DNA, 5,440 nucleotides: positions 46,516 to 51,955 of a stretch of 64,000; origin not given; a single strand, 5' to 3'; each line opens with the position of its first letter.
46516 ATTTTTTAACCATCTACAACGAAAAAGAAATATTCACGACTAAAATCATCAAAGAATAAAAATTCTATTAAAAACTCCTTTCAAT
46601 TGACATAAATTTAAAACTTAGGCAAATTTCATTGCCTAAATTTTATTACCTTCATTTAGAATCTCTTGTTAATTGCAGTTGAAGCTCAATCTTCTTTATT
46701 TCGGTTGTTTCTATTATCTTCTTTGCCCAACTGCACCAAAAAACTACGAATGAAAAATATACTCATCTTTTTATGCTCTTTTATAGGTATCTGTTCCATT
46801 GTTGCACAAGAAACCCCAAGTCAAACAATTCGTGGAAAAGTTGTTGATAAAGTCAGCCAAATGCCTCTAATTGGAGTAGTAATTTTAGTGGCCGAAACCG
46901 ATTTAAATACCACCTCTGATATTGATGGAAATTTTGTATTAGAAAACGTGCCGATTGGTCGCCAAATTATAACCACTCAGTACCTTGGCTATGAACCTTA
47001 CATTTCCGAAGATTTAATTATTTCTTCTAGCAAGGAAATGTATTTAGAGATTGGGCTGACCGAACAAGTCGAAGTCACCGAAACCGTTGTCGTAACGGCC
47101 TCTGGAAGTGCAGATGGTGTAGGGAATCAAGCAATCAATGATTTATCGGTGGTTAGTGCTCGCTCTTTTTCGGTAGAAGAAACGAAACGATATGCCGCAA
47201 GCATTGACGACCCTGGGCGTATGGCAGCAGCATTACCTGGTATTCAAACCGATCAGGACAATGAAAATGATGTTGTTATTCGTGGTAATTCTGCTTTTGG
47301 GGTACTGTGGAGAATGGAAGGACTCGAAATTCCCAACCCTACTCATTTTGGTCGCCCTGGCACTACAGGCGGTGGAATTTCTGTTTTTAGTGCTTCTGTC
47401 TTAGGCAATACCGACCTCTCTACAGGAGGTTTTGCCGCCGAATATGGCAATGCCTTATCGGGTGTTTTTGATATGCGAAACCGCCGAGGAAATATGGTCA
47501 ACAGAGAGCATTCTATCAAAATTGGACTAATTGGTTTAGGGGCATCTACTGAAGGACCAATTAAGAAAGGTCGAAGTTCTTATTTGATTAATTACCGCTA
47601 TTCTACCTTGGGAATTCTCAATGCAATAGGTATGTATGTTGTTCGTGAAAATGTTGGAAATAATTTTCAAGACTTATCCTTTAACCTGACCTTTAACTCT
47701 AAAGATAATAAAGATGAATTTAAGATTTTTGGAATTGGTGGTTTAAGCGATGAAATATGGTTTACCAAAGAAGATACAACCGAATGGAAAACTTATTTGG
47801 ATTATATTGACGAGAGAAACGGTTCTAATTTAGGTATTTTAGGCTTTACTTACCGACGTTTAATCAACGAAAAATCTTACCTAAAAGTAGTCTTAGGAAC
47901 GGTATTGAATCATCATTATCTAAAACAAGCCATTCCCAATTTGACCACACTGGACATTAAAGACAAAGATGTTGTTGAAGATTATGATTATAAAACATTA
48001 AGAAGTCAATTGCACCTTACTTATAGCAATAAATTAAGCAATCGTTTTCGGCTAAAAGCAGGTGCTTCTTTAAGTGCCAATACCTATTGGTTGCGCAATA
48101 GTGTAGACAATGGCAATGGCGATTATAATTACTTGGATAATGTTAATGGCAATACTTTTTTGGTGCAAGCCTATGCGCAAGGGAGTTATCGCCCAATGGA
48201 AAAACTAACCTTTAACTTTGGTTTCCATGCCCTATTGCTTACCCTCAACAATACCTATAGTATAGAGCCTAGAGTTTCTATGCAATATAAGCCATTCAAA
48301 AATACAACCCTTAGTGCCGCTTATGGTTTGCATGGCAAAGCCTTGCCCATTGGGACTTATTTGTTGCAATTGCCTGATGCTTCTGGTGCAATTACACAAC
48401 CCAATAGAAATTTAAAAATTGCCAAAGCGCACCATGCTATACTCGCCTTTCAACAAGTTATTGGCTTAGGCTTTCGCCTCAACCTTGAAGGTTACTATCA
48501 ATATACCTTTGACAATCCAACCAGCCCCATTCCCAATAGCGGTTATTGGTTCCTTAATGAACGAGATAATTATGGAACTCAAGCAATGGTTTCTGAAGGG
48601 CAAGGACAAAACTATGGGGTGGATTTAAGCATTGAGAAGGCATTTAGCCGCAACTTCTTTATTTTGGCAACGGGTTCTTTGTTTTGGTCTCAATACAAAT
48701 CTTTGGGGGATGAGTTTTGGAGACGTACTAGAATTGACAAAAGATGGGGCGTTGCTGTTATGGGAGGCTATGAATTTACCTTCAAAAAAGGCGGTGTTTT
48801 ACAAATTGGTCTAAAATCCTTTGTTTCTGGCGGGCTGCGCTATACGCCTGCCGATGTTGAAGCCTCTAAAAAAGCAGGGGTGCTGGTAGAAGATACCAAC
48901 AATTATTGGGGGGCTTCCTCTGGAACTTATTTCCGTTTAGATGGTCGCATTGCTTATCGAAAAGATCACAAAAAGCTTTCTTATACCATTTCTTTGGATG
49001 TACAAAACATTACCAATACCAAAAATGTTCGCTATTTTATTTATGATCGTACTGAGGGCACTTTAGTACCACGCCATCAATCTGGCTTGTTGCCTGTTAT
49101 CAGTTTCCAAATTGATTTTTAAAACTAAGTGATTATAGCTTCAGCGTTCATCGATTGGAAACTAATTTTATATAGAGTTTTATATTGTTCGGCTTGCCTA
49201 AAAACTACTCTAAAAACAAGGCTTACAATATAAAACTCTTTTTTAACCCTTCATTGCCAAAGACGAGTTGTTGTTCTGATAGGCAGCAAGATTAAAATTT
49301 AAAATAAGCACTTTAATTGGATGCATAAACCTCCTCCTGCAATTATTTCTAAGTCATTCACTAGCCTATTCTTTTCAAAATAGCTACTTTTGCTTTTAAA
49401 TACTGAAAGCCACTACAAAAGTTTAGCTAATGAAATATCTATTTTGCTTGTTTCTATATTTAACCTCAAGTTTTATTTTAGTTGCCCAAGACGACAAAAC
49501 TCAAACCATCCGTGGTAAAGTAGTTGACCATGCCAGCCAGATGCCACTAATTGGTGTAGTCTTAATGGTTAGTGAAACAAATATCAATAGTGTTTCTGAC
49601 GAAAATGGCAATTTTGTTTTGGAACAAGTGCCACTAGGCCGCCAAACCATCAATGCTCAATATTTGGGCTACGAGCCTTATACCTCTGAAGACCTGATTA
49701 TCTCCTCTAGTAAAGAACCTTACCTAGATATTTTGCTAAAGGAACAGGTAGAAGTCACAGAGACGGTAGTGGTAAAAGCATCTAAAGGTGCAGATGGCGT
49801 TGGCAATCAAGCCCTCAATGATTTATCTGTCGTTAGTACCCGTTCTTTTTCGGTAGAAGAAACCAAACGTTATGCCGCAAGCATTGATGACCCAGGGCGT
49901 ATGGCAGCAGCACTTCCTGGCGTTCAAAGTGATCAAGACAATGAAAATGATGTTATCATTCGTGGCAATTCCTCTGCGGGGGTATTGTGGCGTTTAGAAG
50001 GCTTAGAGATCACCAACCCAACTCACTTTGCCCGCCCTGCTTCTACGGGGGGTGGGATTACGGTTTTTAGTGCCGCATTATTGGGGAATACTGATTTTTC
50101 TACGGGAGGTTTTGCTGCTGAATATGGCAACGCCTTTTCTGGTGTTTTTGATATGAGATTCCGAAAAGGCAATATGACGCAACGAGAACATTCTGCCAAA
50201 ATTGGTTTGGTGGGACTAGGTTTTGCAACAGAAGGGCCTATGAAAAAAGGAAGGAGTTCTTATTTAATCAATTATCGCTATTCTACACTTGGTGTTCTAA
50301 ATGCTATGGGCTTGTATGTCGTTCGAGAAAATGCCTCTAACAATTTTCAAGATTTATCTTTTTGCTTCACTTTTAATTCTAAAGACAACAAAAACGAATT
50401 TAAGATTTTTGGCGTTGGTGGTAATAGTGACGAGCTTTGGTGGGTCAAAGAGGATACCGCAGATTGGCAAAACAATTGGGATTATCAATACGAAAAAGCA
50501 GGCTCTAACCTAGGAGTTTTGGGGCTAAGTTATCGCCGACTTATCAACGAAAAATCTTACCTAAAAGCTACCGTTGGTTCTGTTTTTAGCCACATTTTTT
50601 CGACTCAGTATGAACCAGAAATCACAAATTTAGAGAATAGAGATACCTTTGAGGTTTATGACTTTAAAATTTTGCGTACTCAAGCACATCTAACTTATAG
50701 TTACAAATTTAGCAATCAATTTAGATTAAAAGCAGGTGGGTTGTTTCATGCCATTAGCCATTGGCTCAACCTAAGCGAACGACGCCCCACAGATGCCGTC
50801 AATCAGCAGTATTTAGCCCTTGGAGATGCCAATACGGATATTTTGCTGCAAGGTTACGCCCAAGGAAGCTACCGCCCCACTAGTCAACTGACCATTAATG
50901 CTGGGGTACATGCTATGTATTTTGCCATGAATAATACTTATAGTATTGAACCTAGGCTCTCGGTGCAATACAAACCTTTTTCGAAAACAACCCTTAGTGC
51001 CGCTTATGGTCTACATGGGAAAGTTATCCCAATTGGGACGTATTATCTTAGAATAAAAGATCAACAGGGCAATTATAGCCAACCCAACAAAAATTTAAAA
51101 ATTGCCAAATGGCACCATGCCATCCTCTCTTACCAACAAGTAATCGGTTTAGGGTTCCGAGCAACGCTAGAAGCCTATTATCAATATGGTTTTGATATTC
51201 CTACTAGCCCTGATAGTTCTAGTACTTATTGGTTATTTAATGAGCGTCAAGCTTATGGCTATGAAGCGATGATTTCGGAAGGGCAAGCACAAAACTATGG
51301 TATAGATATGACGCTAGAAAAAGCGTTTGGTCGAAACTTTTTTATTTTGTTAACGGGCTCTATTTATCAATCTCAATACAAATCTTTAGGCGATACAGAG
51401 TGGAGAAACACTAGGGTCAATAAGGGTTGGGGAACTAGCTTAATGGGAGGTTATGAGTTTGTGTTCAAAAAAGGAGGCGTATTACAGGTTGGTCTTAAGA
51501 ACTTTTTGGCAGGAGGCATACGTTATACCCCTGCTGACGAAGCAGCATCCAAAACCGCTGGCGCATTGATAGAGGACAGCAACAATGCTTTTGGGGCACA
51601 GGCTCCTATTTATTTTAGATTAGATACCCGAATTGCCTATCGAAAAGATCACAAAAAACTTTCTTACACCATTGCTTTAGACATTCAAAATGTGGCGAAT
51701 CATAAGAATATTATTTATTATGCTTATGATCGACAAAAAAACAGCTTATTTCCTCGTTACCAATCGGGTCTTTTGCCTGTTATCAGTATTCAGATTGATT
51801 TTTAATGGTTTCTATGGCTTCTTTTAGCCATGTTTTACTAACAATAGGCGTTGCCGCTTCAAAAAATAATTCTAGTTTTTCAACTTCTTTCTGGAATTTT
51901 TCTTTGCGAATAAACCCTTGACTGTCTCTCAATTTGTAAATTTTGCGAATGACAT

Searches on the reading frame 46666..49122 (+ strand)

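Call 10: search_protein_families(library=pfam, proteins=[window:46666-49122:+])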
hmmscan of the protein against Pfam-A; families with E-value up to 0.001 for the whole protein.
window:46666-49122:+ (818 aa): 2 families
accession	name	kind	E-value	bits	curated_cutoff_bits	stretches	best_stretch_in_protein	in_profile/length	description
PF13715.12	CarbopepD_reg_2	-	6.7e-14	52.1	32.2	1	55-143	1-88/88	CarboxypepD_reg-like domain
PF13620.12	CarboxypepD_reg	-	4.5e-10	40.2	32.3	1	54-129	1-79/82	Carboxypeptidase regulatory-like domain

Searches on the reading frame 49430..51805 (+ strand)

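Call 61: search_protein_families(library=pfam, proteins=[window:49430-51805:+])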
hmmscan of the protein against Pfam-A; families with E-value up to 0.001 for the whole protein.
window:49430-51805:+ (791 aa): 3 families
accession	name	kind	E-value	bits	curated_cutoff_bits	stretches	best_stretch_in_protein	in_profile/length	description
PF13715.12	CarbopepD_reg_2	-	1.7e-15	57.3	32.2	1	27-115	1-88/88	CarboxypepD_reg-like domain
PF13620.12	CarboxypepD_reg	-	1.1e-11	45.3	32.3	1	26-103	1-81/82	Carboxypeptidase regulatory-like domain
PF07715.20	Plug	-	0.00015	22.6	23.9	1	152-239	22-107/107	TonB-dependent Receptor Plug Domain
